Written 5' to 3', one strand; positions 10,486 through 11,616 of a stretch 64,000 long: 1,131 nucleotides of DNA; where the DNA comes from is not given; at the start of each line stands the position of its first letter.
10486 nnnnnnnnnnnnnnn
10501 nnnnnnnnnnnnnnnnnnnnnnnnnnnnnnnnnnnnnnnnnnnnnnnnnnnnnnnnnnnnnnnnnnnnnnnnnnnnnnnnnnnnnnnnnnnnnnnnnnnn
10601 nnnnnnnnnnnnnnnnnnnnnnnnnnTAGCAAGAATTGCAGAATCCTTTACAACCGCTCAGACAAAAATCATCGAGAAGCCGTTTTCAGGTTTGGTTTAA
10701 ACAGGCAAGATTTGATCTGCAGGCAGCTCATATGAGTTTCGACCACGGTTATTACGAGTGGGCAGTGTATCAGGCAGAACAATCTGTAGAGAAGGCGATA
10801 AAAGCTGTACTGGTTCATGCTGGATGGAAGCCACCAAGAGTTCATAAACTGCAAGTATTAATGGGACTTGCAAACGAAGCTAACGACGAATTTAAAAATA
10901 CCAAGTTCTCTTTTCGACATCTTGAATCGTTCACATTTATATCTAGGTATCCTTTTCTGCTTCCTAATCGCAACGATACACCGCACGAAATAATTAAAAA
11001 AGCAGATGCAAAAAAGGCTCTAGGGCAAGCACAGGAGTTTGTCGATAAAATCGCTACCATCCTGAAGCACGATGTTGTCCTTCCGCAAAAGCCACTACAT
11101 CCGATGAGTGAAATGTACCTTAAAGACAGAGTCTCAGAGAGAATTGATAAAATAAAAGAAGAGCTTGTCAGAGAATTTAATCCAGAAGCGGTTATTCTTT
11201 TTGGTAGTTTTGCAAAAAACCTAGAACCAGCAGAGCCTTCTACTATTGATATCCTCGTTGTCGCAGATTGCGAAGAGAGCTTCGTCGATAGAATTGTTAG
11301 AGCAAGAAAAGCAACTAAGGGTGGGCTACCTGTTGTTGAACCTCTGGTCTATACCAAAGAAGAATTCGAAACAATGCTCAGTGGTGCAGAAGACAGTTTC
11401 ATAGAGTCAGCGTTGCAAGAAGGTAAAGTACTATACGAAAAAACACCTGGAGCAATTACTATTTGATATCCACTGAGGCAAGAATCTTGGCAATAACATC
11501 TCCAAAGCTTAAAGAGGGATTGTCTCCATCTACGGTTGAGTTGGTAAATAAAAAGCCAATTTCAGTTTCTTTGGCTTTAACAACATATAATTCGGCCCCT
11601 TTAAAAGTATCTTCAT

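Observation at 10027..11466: wHTH-NTase gene plus single-chain HEPN-MNT fusion immediately downstream of recA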

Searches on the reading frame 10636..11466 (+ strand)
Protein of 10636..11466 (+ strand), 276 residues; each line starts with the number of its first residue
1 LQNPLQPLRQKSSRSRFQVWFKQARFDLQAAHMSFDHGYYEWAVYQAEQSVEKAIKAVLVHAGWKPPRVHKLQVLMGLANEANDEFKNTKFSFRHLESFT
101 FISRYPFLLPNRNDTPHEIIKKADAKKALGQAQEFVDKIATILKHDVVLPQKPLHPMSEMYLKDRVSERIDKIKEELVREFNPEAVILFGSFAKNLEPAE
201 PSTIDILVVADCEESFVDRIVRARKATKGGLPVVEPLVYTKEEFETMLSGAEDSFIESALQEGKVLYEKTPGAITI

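Call 3: search_protein_families(library=pfam, proteins=[window:10636-11466:+], max_evalue=1)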
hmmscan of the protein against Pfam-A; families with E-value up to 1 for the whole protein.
window:10636-11466:+ (276 aa): 5 families
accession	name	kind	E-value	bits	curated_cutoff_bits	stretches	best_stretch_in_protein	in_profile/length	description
PF05168.19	HEPN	-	5.7e-24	85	22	1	18-138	2-113/117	HEPN domain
PF18765.7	Polbeta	-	1.2e-07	32.3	26.9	1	172-269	2-90/93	Polymerase beta, Nucleotidyltransferase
PF01909.29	NTP_transf_2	-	1.9e-07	31.8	21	1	170-260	1-87/93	Nucleotidyltransferase domain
PF18728.6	HEPN_AbiV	-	0.094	13.3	27.1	0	28-62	17-51/155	AbiV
PF13189.12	Cytidylate_kin2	-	0.11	13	28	1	149-215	70-124/176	Cytidylate kinase-like family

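Call 4: search_protein_families(library=ncbifam, proteins=[window:10636-11466:+], max_evalue=1)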
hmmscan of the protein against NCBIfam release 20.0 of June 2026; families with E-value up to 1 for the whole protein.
window:10636-11466:+ (276 aa): 2 families
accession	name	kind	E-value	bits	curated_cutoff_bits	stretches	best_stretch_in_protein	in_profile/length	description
NF047752.1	MntA_antitoxin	equivalog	0.0016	18.3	60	1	179-219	3-42/106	type VII toxin-antitoxin system MntA family adenylyltransferase antitoxin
NF041117.1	CBASS_cyclase_b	equivalog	0.021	14.4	200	1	164-213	16-65/275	CBASS oligonucleotide cyclase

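Call 5: search_protein_families(library=padloc, proteins=[window:10636-11466:+], max_evalue=1)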
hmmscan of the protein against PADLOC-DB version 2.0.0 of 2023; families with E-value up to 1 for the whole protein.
window:10636-11466:+ (276 aa): 10 families
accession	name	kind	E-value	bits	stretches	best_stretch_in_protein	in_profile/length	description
PDLC04368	PDC-M05A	-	9.1e-07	26.9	1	185-265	109-186/201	-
PDLC04906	PDC-S09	-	7.1e-06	24.3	1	160-215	1-55/98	-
PDLC04369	PDC-M05A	-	3.3e-05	21.6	1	162-262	84-179/201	-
PDLC04904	PDC-S09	-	0.00021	19.5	1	162-220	5-61/104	-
PDLC04903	PDC-S09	-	0.00053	18.3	1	164-226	5-68/108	-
PDLC04370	PDC-M05A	-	0.00075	17.4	1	173-246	97-171/194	-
PDLC04902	PDC-S09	-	0.0052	15.1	1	175-218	13-55/97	-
PDLC04907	PDC-S09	-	0.0059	14.7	1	157-214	1-57/114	-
PDLC00823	Cyclase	-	0.0064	14.2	1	163-215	23-75/285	oligonucleotide-cyclase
PDLC04905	PDC-S09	-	0.0089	14.4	1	168-211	7-49/101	-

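Call 6: find_homologous_proteins(query=window:10636-11463:+)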
Query window:10636-11463:+ (276 aa): 112 proteins with E <= 0.001 among 995 candidates.
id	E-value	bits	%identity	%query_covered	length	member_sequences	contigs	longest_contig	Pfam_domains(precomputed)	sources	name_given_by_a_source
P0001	2.8e-176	602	97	100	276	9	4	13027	PF18765.8,PF05168.20,PF01909.30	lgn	-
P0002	6.1e-113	395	64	97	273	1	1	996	PF05168.20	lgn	-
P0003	3.0e-112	393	62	98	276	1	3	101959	PF05168.20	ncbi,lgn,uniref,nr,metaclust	ncbi:MAG: HEPN domain protein [candidate division WS6 bacterium OLB20]|uniref:HEPN domain protein n=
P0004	1.7e-110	387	61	96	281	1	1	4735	PF05168.20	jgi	-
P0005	1.1e-100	355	56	98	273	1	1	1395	PF18765.8,PF05168.20,PF01909.30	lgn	-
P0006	1.1e-100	355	56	99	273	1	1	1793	PF05168.20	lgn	-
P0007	6.3e-95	336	56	96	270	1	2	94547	PF18765.8,PF05168.20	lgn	-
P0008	1.2e-91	325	57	95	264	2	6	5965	PF18765.8,PF05168.20,PF01909.30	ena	-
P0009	1.6e-90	321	54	97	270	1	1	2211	PF05168.20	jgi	-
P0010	3.1e-89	317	52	98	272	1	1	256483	PF18765.8,PF05168.20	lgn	-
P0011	1.3e-87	312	53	95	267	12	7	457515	PF05168.20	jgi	jgi:HEPN domain-containing protein/predicted nucleotidyltransferase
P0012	1.8e-87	311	52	97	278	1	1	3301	PF18765.8,PF05168.20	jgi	jgi:uncharacterized protein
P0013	1.9e-87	311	57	92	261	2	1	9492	PF18765.8,PF05168.20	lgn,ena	-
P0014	2.8e-87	311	54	93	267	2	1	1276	PF05168.20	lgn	-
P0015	4.2e-87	310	54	92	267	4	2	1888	PF18765.8,PF05168.20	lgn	-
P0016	5.4e-87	310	54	97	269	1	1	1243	PF05168.20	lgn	-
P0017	8.7e-87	309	53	95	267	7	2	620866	PF05168.20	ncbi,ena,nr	ncbi:MAG TPA: HEPN domain-containing protein [Candidatus Dojkabacteria bacterium]|nr:HEPN domain-con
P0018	1.9e-86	308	51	95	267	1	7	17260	PF05168.20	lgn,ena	-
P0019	6.5e-86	306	50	94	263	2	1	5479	PF18765.8,PF05168.20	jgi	-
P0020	4.5e-85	304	53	93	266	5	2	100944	PF05168.20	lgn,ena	-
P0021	2.6e-84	301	49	97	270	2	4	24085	PF18765.8,PF05168.20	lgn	-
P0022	7.3e-84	300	52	95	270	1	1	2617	PF05168.20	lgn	-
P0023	2.7e-83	298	52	94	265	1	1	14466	PF05168.20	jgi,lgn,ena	-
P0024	2.8e-83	298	52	92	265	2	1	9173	PF18765.8,PF05168.20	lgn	-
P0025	3.3e-83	297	51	93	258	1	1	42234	PF18765.8,PF05168.20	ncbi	-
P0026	1.3e-82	296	52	92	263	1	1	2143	PF05168.20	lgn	-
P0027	1.7e-82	295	50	93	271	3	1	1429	PF18765.8,PF05168.20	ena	-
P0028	2.0e-82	295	52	95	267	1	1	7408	PF18765.8,PF05168.20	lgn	-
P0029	3.1e-82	294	53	93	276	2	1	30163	PF05168.20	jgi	jgi:HEPN domain-containing protein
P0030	3.5e-82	294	50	95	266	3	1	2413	PF05168.20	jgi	-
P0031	5.1e-82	294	50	93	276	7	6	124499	PF18765.8,PF05168.20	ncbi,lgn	-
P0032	1.1e-81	292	51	92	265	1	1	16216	PF18765.8,PF05168.20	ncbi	-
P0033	1.9e-81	292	52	93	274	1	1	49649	PF18765.8,PF05168.20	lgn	-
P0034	2.5e-81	291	51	93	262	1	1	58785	PF05168.20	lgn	-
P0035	3.1e-81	291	52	93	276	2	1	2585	PF18765.8,PF05168.20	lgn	-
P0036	3.4e-81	291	51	94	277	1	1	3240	PF05168.20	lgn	-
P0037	4.7e-81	290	50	96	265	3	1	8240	PF05168.20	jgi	jgi:HEPN domain-containing protein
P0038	6.7e-81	290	51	92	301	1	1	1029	PF05168.20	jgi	jgi:HEPN domain-containing protein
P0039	7.6e-81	290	50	95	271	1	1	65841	PF18765.8,PF05168.20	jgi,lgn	jgi:HEPN domain-containing protein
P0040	1.0e-80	289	51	94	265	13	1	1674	PF05168.20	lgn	-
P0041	3.2e-80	288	51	97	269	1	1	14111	PF05168.20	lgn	-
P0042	3.9e-80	287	51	92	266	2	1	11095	PF18765.8,PF05168.20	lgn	-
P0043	4.7e-80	287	51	94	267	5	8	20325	PF05168.20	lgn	-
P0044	4.9e-80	287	50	94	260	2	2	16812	PF05168.20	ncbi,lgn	-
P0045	7.4e-80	286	51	93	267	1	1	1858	PF05168.20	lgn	-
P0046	1.1e-79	286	53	90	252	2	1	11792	PF18765.8,PF05168.20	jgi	-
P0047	2.1e-79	285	49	98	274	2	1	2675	PF18765.8,PF05168.20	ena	-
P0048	2.2e-79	285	51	95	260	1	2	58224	PF18765.8,PF05168.20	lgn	-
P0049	7.1e-79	283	52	93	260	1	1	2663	PF05168.20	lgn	-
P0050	8.8e-79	283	51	92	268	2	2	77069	PF05168.20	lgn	-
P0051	1.9e-78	282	49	93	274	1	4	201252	PF18765.8,PF05168.20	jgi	jgi:HEPN domain-containing protein/predicted nucleotidyltransferase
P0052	2.7e-78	281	52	92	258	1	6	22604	PF18765.8,PF05168.20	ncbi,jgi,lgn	-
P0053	1.3e-77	279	50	92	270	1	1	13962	PF05168.20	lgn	-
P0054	3.6e-77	278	50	93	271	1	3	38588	PF05168.20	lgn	-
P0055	9.0e-77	276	51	92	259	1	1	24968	PF18765.8,PF05168.20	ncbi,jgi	-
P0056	1.3e-76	276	51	92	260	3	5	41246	PF05168.20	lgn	-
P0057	1.6e-76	276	51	93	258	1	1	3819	PF18765.8,PF05168.20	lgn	-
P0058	6.8e-76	273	52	89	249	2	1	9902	PF18765.8,PF05168.20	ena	-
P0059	7.1e-76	273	49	93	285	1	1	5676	PF18765.8,PF05168.20,PF01909.30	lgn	-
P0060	8.6e-76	273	48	93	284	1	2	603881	PF18765.8,PF05168.20,PF01909.30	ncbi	-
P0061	1.4e-75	272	48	92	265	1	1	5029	PF18765.8,PF05168.20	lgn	-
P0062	1.7e-75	272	47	96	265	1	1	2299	PF18765.8,PF05168.20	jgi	jgi:HEPN domain-containing protein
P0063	1.8e-75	272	47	92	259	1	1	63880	PF05168.20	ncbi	-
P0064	3.7e-75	271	50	92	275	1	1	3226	PF05168.20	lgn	-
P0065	2.1e-74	269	49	91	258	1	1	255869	PF18765.8,PF05168.20,PF01909.30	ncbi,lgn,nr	ncbi:HEPN domain-containing protein [Candidatus Dojkabacteria bacterium]|nr:HEPN domain-containing p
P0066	2.2e-74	269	48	92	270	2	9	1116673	PF05168.20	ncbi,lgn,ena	-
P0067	5.1e-74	267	49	92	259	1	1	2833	PF05168.20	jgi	jgi:HEPN domain-containing protein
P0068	1.3e-73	266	48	91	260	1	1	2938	PF05168.20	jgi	jgi:HEPN domain-containing protein/predicted nucleotidyltransferase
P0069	1.4e-73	266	46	96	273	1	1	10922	PF05168.20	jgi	jgi:HEPN domain-containing protein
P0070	1.5e-73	266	46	97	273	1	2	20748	PF05168.20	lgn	-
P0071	1.4e-72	263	47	91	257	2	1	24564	PF18765.8,PF05168.20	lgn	-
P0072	1.1e-71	260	47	95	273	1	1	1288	PF05168.20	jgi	jgi:HEPN domain-containing protein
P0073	4.8e-71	258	45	95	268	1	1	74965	PF18765.8,PF05168.20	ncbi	-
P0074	5.8e-71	257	48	97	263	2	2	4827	PF18765.8,PF05168.20,PF01909.30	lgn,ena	-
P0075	9.7e-71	257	45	96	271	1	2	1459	PF18765.8,PF05168.20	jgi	jgi:HEPN domain-containing protein/predicted nucleotidyltransferase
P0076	2.4e-69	252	46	93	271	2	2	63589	PF18765.8,PF05168.20,PF01909.30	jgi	jgi:HEPN domain-containing protein/predicted nucleotidyltransferase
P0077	1.1e-68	250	46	93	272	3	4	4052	PF18765.8,PF05168.20,PF01909.30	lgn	-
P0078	7.1e-68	247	46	96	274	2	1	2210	PF18765.8,PF05168.20,PF01909.30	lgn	-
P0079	1.4e-67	246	44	94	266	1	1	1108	PF18765.8,PF05168.20,PF01909.30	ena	-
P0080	9.5e-67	244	46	92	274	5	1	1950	PF05168.20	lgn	-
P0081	2.1e-66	242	43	95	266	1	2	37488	PF18765.8,PF05168.20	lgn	-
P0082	3.4e-66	242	44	96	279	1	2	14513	PF05168.20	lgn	-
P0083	3.6e-66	242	53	76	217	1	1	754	PF18765.8,PF05168.20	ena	-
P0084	4.7e-66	241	44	94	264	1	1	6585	PF18765.8,PF05168.20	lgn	-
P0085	6.0e-66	241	42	98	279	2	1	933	PF18765.8,PF05168.20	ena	-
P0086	6.7e-66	241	42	97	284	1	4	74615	PF18765.8,PF05168.20,PF01909.30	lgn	-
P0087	9.5e-66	240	43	95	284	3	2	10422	PF18765.8,PF05168.20,PF01909.30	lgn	-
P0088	1.0e-65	240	43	95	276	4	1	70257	PF18765.8,PF05168.20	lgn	-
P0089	1.1e-65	240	44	96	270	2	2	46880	PF18765.8,PF05168.20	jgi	jgi:HEPN domain-containing protein/predicted nucleotidyltransferase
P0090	3.5e-65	238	45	96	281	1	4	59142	PF05168.20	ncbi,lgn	-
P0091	7.1e-65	237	44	93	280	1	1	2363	PF18765.8,PF05168.20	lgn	-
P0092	7.4e-65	237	45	91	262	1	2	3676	PF05168.20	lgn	-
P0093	8.5e-65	237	43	93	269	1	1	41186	PF18765.8,PF05168.20,PF01909.30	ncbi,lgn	-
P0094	9.0e-65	237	45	93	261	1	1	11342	PF18765.8,PF05168.20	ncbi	ncbi:MAG: HEPN domain-containing protein [Candidatus Dojkabacteria bacterium]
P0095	3.7e-64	235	45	93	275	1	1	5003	PF05168.20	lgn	-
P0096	6.4e-64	234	44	92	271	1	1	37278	PF05168.20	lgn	-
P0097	1.0e-63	234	44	93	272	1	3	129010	PF18765.8,PF05168.20,PF01909.30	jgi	jgi:HEPN domain-containing protein/predicted nucleotidyltransferase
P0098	1.8e-63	233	44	92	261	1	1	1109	PF05168.20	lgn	-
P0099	1.3e-62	230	44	91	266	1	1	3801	PF05168.20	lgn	-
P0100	1.7e-62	230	44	93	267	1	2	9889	PF05168.20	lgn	-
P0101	1.3e-61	227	41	97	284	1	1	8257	PF18765.8,PF05168.20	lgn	-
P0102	5.4e-60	221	43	91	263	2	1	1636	PF18765.8,PF05168.20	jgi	-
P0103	9.7e-60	221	41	92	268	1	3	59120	PF18765.8,PF05168.20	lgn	-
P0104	1.6e-59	220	40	97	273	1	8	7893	PF18765.8,PF05168.20,PF01909.30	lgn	-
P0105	2.0e-59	220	42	95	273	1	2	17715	PF18765.8,PF05168.20,PF01909.30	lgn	-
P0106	5.5e-58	215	43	91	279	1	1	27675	PF05168.20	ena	-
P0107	7.2e-52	195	45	76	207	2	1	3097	PF18765.8,PF05168.20,PF01909.30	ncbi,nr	ncbi:HEPN domain-containing protein, partial [Candidatus Dojkabacteria bacterium]|nr:HEPN domain-con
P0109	2.9e-48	183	59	49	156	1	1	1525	PF05168.20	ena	-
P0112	4.9e-19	87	42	37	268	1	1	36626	PF18765.8,PF05168.20,PF01909.30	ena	-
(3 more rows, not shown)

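Call 10: find_related_loci(query=A1, collection=genome_contigs, flank=6000)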
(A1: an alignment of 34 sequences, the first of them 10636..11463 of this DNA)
Query A1 (276 aa) in genome_contigs; peptide patterns used: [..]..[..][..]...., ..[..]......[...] (x = any residue, [..] = any of these).
74 stretches matched a pattern; 52 encode a relative of the query (tblastn E <= 1e-3); 51 distinct loci.
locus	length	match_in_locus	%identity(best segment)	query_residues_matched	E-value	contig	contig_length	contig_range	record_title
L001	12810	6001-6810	62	1-270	1e-119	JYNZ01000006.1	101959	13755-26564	MAG: candidate division WS6 bacterium OLB20 TR69_WS6001CONTIG000006, whole genome shotgun sequence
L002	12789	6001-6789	57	9-269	3e-102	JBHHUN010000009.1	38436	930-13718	MAG: Candidatus Dojkabacteria bacterium isolate S.5.sp3_bin.15 NODE_195_length_38436_cov_7.143587, whole genome shotgun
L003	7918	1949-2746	53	3-269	8e-95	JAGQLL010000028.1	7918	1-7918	MAG: Candidatus Dojkabacteria bacterium isolate HKST-UBA15 2011-04-20_1_(paired)_contig_320737, whole genome shotgun seq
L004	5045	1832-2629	53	3-269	2e-94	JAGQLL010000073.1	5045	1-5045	MAG: Candidatus Dojkabacteria bacterium isolate HKST-UBA15 2011-04-20_1_(paired)_contig_535074, whole genome shotgun seq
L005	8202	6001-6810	50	1-269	5e-91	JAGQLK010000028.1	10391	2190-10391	MAG: Candidatus Dojkabacteria bacterium isolate HKST-UBA14 NODE_28_length_10391_cov_3.777099, whole genome shotgun seque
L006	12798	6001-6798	54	3-269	5e-90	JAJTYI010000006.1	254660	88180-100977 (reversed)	MAG: bacterium isolate DTUPAT2 6-Genome5, whole genome shotgun sequence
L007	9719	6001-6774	50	14-269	1e-88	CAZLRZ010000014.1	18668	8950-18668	MAG TPA_asm: uncultured Candidatus Saccharibacteria bacterium isolate SRP192927_co4_1070 genome assembly, contig: NODE_5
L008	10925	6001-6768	50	12-270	2e-87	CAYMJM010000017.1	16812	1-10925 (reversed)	MAG TPA_asm: uncultured Candidatus Saccharibacteria bacterium isolate binchicken_co173_429 genome assembly, contig: NODE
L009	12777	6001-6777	50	14-270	4e-87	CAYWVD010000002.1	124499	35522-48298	MAG TPA_asm: uncultured Candidatus Saccharibacteria bacterium isolate SRP278314_co2_217 genome assembly, contig: NODE_23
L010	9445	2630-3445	49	1-269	2e-86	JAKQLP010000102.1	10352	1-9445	MAG: bacterium isolate USDV_maxbin.197 k141_449397, whole genome shotgun sequence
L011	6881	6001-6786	47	13-275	4e-86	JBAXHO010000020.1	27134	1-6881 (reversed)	MAG: bacterium isolate ELA325 MAG325_20, whole genome shotgun sequence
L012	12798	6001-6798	49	3-269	1e-85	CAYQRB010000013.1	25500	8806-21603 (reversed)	MAG TPA_asm: uncultured Candidatus Saccharibacteria bacterium isolate SRP329715_co1_408 genome assembly, contig: NODE_27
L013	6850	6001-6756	51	16-268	1e-84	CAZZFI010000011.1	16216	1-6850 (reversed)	MAG TPA_asm: uncultured Candidatus Saccharibacteria bacterium isolate SRP193661_co1_149 genome assembly, contig: NODE_36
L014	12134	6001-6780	50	8-269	4e-83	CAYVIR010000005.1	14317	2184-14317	MAG TPA_asm: uncultured Candidatus Saccharibacteria bacterium isolate SRP286056_co2_143 genome assembly, contig: NODE_68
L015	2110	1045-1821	49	9-267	2e-85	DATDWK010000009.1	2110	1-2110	MAG TPA_asm: Candidatus Dojkabacteria bacterium isolate SMAG_U8108 k141_334594, whole genome shotgun sequence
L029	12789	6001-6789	42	13-269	1e-72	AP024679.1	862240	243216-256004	MAG: Candidatus Dojkabacteria bacterium KatS3mg085 DNA, complete genome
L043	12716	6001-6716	54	5-269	2e-70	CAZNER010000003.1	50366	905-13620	MAG TPA_asm: uncultured Candidatus Saccharibacteria bacterium isolate binchicken_co334_336 genome assembly, contig: NODE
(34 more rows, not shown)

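Call 11: search_solved_structures(query=window:10636-11463:+, max_evalue=1, show_alignments=2)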
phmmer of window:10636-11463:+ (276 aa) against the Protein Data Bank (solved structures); distinct sequences matched with E-value up to 1: 3.
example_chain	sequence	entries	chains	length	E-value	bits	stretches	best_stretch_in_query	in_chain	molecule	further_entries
1o3u_A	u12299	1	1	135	1.6e-06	31.3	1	23-136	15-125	conserved hypothetical protein TM0613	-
1wol_A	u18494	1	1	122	3e-06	30.4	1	16-127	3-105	122aa long conserved hypothetical protein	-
1ufb_A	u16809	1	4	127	2.4e-05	27.4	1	16-135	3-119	TT1696 protein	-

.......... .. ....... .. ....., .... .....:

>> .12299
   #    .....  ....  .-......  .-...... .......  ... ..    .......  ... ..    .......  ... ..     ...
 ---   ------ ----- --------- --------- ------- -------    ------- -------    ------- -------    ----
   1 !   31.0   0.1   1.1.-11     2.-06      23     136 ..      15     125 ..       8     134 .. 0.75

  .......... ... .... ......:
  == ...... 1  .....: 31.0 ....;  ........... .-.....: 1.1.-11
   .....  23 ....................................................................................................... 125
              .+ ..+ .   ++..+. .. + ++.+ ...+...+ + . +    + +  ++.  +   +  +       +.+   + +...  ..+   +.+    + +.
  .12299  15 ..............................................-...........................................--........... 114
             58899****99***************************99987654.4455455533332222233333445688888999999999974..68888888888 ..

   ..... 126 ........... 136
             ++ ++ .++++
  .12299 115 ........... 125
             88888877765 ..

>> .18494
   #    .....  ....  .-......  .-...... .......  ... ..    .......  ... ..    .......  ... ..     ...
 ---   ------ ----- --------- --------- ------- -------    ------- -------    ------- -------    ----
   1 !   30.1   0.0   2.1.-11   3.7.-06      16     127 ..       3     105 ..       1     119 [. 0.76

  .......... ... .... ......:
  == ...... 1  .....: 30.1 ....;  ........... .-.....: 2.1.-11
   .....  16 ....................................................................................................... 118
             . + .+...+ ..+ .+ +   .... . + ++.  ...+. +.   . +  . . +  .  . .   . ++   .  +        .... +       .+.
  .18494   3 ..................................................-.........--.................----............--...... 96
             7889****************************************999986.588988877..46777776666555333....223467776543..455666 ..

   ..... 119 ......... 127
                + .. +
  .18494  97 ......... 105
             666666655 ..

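Call 16: search_protein_families(library=pfam, proteins=[L029:4719-5990:+, L029:3790-4662:-], max_evalue=0.1)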
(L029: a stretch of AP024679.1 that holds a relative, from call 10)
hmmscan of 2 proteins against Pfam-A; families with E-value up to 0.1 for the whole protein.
L029:4719-5990:+ (423 aa): 7 families
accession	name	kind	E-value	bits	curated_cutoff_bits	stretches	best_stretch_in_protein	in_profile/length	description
PF04542.20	Sigma70_r2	-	4.3e-23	81.3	24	1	192-260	3-71/71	Sigma-70 region 2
PF04539.22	Sigma70_r3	-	4.9e-23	81.5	25.3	1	269-344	1-76/78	Sigma-70 region 3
PF04545.22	Sigma70_r4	-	6e-20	71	24.1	1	358-410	1-49/50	Sigma-70, region 4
PF00140.25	Sigma70_r1_2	-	8.5e-16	58.1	22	1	94-127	1-34/34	Sigma-70 factor, region 1.2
PF03979.19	Sigma70_r1_1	-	4.1e-10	39.9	22.5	1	7-73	3-69/81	Sigma-70 factor, region 1.1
PF08281.18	Sigma70_r4_2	-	0.012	15.7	25.7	0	354-374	3-23/54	Sigma-70, region 4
PF13518.12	HTH_28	-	0.019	15.5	25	0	292-314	16-38/52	Helix-turn-helix domain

L029:3790-4662:- (290 aa): 2 families
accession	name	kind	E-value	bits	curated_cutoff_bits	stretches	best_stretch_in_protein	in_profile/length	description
PF04203.18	Sortase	-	2.2e-18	66.7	26.6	1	149-289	1-124/125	Sortase domain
PF21593.2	DUF6853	-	0.022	15.6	27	0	37-92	56-110/120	Family of unknown function (DUF6853)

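Call 17: search_protein_families(library=padloc, proteins=[L029:5998-6798:+], max_evalue=0.1)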
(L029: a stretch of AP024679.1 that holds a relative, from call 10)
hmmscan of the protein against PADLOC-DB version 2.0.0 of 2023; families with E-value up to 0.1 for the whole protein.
L029:5998-6798:+ (266 aa): 8 families
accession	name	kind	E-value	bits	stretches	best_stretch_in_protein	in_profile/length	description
PDLC04368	PDC-M05A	-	6e-07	27.5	1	164-261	93-187/201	-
PDLC04372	PDC-M05A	-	3.2e-06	25.5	1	164-261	62-156/167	-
PDLC04903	PDC-S09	-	6.6e-05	21.2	1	157-217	5-64/108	-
PDLC04907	PDC-S09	-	0.0056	14.8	1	158-207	5-55/114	-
PDLC04905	PDC-S09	-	0.0085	14.4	1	172-205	15-48/101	-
PDLC04906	PDC-S09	-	0.012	14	1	156-206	4-51/98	-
PDLC04904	PDC-S09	-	0.02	13.1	1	160-220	6-66/104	-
PDLC04902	PDC-S09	-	0.042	12.2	1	173-208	16-50/97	-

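Call 37: predict_structure(alignment_id=A3)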
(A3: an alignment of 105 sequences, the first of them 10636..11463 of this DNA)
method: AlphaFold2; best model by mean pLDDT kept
length: 276 residues; sequences in the alignment: 105
mean_pLDDT: 90.4   pTM: 0.85
mean pLDDT of the five models: 90.4, 90.0, 89.5, 87.3, 86.5
residues with pLDDT >= 90: 183; 70-90: 80; 50-70: 12; < 50: 1
segments of 3 or more residues with pLDDT < 50: none
pLDDT, mean of each block of 10 residues (from residue 1): 76 91 99 98 96 98 93 92 95 87 78 82 95 98 95 74 93 98 97 90 94 91 91 93 86 74 94 80
secondary structure, 60 per line:
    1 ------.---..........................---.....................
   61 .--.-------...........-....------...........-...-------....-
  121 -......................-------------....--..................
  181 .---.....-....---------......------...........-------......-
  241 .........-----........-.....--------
elements in order: H11-36 H40-61 H72-82 H84-87 H94-104 H116-119 H122-143 H157-160 H163-181 E185-189 H191-194 E204-209 H216-226 E234-239 H241-249 H255-262 E264-268
